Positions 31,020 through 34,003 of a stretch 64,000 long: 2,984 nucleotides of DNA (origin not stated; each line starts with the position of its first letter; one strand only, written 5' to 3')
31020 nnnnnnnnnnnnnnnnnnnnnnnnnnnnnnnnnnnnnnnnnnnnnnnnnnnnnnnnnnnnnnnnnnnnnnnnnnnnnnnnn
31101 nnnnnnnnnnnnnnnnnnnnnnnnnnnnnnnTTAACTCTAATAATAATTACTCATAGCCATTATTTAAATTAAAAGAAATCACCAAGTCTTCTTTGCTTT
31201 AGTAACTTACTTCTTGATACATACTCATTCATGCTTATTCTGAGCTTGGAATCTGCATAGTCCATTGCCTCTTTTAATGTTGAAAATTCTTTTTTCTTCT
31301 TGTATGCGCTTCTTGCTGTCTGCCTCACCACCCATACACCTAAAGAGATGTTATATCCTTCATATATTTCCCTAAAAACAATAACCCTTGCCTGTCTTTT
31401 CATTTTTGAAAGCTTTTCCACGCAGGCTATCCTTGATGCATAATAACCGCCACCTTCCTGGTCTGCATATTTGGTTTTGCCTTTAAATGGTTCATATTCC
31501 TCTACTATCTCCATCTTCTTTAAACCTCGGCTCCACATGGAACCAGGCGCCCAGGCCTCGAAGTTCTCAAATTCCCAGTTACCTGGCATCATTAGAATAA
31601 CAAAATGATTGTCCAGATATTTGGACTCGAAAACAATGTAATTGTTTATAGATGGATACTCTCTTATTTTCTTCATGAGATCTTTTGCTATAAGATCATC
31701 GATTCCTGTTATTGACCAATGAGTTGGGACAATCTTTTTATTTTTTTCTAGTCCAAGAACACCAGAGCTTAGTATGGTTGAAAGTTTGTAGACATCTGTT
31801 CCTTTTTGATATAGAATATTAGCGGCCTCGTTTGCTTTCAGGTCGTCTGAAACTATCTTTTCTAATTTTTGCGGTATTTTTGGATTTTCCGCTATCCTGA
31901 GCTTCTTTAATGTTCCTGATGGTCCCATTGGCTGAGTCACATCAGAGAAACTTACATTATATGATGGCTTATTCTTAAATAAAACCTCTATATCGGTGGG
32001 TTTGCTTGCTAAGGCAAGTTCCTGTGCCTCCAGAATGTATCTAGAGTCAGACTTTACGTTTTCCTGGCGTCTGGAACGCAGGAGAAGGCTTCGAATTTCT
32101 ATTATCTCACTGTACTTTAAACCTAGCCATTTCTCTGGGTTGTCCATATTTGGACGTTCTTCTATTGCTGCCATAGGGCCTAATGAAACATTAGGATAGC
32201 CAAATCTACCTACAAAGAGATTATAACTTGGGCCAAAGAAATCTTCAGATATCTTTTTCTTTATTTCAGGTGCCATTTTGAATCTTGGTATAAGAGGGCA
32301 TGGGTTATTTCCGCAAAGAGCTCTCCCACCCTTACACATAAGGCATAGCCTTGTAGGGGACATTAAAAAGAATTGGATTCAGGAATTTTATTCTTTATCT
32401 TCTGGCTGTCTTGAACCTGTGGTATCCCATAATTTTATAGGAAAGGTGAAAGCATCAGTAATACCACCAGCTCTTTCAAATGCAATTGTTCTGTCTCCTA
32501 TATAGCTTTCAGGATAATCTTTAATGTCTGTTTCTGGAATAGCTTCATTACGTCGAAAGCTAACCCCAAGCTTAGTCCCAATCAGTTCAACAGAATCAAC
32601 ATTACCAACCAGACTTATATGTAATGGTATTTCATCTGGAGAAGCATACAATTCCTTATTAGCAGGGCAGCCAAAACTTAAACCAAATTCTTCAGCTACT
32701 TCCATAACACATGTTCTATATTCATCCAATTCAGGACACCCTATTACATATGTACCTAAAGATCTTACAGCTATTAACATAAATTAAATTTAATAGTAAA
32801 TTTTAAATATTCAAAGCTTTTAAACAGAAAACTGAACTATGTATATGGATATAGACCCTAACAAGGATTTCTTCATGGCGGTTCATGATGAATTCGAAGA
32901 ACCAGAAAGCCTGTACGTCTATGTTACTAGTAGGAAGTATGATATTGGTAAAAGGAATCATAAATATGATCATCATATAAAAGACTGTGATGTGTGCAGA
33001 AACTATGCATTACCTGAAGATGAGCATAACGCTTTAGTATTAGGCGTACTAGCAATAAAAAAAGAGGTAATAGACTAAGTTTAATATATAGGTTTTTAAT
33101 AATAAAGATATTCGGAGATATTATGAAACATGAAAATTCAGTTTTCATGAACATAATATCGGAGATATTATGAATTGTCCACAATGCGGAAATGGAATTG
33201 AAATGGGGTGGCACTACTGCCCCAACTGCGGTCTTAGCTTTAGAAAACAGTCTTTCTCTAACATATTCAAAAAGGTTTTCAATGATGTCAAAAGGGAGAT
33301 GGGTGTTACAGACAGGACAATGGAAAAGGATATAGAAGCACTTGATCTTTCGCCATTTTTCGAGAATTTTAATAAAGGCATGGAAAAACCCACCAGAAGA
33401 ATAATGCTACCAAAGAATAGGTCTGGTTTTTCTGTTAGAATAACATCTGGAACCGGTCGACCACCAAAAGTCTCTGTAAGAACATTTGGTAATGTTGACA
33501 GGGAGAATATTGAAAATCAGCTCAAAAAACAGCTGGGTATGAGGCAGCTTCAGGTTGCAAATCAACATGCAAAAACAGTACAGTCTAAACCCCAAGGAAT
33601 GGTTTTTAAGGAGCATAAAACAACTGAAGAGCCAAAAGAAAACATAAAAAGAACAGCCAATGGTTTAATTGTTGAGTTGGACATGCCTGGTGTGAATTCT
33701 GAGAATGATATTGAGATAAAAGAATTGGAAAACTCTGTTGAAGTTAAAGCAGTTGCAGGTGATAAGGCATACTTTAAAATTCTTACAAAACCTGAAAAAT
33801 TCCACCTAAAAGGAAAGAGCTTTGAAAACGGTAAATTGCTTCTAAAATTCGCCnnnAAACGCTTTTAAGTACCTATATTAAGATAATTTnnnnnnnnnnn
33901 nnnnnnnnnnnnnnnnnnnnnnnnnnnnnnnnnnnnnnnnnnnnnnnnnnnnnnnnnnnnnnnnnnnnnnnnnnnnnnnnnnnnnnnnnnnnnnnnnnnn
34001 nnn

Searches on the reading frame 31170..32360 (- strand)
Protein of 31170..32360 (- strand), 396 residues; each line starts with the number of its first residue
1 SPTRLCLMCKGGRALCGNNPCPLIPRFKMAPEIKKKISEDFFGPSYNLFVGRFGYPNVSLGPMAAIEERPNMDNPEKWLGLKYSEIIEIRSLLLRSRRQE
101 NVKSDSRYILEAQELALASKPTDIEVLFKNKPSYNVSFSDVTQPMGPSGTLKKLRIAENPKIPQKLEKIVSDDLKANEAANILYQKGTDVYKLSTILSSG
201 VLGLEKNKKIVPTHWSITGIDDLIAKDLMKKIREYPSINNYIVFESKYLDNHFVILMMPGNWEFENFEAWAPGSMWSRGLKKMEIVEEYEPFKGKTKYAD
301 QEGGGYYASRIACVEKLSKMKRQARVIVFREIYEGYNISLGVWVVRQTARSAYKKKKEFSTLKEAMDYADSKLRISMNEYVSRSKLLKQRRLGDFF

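Call 15: search_protein_families(library=pfam, proteins=[window:31170-32360:-], max_evalue=0.001)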
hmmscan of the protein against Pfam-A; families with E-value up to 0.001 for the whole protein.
window:31170-32360:- (396 aa): 2 families
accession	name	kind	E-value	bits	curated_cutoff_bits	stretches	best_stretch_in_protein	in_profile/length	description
PF04894.17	Nre_N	-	2.6e-89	300.1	25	1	15-277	1-270/270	Archaeal Nre, N-terminal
PF04895.17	Nre_C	-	2.4e-31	108.3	27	1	290-390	1-101/110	Archaeal Nre, C-terminal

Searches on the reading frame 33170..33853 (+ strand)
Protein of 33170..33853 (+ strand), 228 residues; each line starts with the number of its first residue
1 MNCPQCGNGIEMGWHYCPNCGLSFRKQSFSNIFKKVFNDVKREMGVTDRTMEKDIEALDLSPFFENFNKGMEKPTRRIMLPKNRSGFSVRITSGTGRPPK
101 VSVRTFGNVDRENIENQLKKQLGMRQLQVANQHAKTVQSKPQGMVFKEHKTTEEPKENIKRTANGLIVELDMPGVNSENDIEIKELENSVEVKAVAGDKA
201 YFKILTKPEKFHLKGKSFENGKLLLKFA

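Call 15: search_protein_families(library=pfam, proteins=[window:33170-33853:+], max_evalue=0.001)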
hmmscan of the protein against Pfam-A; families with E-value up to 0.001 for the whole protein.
window:33170-33853:+ (228 aa): 2 families
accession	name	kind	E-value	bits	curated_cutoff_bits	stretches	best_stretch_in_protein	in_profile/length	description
PF13240.11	Zn_Ribbon_1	-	2.3e-05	24.5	25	1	3-21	2-20/23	zinc-ribbon domain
PF13248.11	Zn_ribbon_3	-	0.00016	21.4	27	1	2-22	4-24/26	zinc-ribbon domain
